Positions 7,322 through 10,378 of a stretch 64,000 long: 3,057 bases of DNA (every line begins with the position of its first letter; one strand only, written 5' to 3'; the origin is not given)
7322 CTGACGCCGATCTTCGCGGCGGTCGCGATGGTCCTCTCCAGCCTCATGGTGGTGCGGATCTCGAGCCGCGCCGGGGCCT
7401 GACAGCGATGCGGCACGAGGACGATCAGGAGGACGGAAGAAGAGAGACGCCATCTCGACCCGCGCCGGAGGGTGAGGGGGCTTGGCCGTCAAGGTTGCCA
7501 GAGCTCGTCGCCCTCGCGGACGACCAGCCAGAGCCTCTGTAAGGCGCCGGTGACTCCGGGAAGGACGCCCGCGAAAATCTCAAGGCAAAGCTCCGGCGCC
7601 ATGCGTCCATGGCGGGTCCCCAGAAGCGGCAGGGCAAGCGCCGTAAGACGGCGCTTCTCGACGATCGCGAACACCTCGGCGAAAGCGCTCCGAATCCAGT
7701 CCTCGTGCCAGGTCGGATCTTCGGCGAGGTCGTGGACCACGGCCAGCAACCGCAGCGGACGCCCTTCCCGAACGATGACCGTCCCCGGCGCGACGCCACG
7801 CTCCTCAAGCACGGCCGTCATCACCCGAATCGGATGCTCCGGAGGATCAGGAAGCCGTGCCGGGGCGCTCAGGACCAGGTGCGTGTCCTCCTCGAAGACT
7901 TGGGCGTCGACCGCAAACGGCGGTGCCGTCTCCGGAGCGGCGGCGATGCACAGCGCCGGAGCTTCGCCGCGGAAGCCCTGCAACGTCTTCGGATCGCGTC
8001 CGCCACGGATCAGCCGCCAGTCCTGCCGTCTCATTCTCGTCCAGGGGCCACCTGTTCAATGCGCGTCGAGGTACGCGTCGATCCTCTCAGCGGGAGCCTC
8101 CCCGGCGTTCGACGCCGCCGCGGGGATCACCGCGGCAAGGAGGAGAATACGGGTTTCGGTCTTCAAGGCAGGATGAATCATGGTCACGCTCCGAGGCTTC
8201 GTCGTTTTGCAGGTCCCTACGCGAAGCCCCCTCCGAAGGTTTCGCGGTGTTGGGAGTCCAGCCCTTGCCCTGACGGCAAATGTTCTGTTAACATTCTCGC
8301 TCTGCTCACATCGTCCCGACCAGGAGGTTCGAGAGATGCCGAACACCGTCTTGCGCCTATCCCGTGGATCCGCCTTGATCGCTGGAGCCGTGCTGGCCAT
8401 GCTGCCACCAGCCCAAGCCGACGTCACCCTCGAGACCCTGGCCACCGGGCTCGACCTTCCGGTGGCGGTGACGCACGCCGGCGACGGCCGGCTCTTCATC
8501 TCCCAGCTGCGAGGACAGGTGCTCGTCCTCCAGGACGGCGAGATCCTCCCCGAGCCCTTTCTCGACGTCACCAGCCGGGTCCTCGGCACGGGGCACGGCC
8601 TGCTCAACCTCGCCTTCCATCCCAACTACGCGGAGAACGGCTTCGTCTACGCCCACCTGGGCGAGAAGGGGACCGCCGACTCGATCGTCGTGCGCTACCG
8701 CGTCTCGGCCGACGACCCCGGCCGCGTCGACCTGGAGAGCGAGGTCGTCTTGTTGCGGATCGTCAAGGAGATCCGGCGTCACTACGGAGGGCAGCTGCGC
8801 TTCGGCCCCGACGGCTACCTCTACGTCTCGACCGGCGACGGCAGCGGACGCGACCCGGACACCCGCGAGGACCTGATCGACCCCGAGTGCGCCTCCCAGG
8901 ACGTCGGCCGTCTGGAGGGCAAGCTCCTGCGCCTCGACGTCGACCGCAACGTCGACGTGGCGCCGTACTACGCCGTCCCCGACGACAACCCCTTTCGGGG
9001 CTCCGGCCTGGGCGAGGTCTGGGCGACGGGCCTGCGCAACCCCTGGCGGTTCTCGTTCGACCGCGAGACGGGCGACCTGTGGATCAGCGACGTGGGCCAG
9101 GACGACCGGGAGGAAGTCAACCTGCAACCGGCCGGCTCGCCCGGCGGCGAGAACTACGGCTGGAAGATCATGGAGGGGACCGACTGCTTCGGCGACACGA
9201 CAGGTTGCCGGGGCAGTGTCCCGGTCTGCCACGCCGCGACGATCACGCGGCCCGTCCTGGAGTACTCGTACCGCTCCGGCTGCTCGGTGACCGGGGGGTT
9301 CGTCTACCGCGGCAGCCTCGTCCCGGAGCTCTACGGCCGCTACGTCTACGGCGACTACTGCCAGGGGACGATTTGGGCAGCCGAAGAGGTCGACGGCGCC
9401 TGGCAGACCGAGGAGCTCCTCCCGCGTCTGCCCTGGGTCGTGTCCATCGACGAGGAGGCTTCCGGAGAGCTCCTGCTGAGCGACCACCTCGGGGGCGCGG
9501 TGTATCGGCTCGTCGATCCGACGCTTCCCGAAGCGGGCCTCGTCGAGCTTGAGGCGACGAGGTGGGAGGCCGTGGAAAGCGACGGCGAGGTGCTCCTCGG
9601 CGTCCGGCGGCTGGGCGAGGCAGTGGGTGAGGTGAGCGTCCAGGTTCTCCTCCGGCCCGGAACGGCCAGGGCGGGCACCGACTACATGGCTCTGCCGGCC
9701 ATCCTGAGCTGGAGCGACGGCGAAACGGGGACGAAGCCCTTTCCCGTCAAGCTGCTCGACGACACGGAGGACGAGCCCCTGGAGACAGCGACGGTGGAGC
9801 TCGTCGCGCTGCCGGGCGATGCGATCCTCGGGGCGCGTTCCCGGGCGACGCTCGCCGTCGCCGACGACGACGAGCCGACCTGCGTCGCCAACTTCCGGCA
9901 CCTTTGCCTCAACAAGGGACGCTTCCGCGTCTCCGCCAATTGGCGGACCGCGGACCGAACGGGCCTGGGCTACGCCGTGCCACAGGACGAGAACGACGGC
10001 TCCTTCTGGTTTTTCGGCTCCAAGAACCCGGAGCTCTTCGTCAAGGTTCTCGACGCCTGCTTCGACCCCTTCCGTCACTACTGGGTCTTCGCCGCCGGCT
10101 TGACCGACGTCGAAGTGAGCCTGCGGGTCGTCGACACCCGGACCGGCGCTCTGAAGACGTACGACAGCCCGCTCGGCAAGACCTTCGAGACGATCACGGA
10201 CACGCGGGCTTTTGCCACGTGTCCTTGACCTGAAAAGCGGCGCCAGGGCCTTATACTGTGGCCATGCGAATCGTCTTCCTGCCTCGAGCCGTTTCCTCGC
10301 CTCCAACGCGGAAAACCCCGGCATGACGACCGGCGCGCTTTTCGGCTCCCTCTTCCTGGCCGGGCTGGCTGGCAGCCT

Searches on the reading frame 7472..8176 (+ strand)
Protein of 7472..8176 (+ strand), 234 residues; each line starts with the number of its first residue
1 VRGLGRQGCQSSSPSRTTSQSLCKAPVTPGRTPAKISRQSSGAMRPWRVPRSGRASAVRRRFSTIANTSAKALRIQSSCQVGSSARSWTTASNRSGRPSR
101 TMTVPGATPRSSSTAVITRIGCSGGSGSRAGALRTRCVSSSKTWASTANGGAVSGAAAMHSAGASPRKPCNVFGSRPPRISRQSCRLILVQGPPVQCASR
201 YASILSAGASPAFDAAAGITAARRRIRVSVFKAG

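Call 18: search_protein_families(library=pfam, proteins=[window:7472-8176:+], max_evalue=0.001)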
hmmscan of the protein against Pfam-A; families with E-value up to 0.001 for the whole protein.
window:7472-8176:+ (234 aa): 0 families

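Call 49: search_protein_families(library=ncbifam, proteins=[window:7472-8176:+], max_evalue=0.1)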
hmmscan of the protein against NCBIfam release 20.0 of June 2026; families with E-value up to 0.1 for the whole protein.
window:7472-8176:+ (234 aa): 1 family
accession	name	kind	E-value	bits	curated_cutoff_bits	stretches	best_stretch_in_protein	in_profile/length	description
NF008708.0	PRK11713.7-3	equivalog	0.04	13.4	380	1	38-129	151-246/294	16S rRNA (uracil(1498)-N(3))-methyltransferase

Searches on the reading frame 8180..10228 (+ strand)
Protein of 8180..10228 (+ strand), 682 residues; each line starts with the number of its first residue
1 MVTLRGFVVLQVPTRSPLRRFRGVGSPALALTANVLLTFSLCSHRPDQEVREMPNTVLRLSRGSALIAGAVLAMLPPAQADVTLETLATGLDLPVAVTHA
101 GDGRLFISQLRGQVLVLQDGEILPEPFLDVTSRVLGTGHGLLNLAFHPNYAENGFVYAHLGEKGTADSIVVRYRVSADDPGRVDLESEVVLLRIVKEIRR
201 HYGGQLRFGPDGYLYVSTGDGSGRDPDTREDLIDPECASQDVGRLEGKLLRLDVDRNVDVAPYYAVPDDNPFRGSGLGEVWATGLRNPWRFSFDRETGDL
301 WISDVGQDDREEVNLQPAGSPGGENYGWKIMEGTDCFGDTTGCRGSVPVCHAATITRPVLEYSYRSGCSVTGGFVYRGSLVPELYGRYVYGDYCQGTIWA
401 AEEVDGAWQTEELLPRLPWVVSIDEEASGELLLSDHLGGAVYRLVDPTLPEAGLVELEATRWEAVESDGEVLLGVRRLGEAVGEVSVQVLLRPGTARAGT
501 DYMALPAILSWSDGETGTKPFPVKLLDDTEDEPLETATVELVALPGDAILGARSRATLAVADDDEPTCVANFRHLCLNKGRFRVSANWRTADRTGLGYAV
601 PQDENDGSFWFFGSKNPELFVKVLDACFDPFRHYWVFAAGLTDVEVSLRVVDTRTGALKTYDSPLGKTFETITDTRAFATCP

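Call 5: search_protein_families(library=pfam, proteins=[window:8180-10228:+], max_evalue=0.01)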
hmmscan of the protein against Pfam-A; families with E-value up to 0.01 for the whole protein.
window:8180-10228:+ (682 aa): 2 families
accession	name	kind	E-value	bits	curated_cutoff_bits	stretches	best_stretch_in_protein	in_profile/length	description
PF07995.17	GSDH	-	1.8e-39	136.4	25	1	91-402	1-287/332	Glucose / Sorbosone dehydrogenase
PF03160.20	Calx-beta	-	7.5e-13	49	27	1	452-564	5-119/119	Calx-beta domain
